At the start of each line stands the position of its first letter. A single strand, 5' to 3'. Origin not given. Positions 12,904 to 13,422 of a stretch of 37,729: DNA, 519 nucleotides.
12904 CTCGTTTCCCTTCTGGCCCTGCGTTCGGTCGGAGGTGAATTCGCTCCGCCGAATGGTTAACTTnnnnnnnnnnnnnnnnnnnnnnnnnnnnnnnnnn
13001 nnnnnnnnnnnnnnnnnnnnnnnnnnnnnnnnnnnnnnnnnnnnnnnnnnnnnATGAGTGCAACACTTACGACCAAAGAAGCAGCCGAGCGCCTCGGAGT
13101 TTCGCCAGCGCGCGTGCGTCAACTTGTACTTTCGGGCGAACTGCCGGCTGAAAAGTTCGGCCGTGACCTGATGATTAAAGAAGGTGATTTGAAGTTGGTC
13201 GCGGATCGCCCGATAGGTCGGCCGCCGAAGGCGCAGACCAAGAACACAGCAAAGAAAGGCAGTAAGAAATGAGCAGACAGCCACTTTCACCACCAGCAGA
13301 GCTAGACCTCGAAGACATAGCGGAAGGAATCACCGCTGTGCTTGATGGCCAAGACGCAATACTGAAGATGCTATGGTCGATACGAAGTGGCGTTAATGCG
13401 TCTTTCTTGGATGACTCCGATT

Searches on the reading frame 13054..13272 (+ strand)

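Call 66: search_protein_families(library=pfam, proteins=[window:13054-13272:+], max_evalue=1)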
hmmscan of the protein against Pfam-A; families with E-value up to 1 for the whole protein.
window:13054-13272:+ (72 aa): 20 families
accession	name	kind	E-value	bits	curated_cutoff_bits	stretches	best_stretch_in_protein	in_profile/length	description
PF12728.13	HTH_17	-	3.8e-11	43.5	27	1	5-47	2-44/51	Helix-turn-helix domain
PF21531.3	Rv2175c_wHTH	-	1.9e-05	25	27.1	1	3-41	14-52/57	DNA-binding protein Rv2175c, wHTH domain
PF04545.22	Sigma70_r4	-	0.00064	19.6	24.1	1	5-24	21-40/50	Sigma-70, region 4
PF00376.29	MerR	-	0.0008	19.6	28.2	1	6-32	1-27/38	MerR family regulatory protein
PF13338.12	AbiEi_4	-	0.0014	19.2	25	1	5-30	14-38/49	Transcriptional regulator, AbiEi antitoxin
PF20038.5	HTH_59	-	0.0014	19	27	1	4-49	7-52/66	Helix-turn-helix domain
PF08281.18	Sigma70_r4_2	-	0.0037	17.3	25.7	1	5-24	27-46/54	Sigma-70, region 4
PF13384.12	HTH_23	-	0.011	16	24.6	1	5-24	18-37/50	Homeodomain-like domain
PF13411.12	MerR_1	-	0.04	14.5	21.6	1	6-34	2-30/69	MerR HTH family regulatory protein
PF08220.18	HTH_DeoR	-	0.04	14.1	21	1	3-22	13-32/57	DeoR-like helix-turn-helix domain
PF13412.12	HTH_24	-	0.051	13.6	21.9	1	4-23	17-36/48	Winged helix-turn-helix DNA-binding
PF09035.16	Tn916-Xis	-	0.063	13.9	22.9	1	3-25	14-36/69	Excisionase from transposon Tn916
PF15943.11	YdaS_toxin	-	0.069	13.4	30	1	9-33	13-38/65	Bacterial toxin YdaS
PF13518.12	HTH_28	-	0.078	13.5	25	1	6-24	14-32/52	Helix-turn-helix domain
PF01381.28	HTH_3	-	0.087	13.3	23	1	5-24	10-29/55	Helix-turn-helix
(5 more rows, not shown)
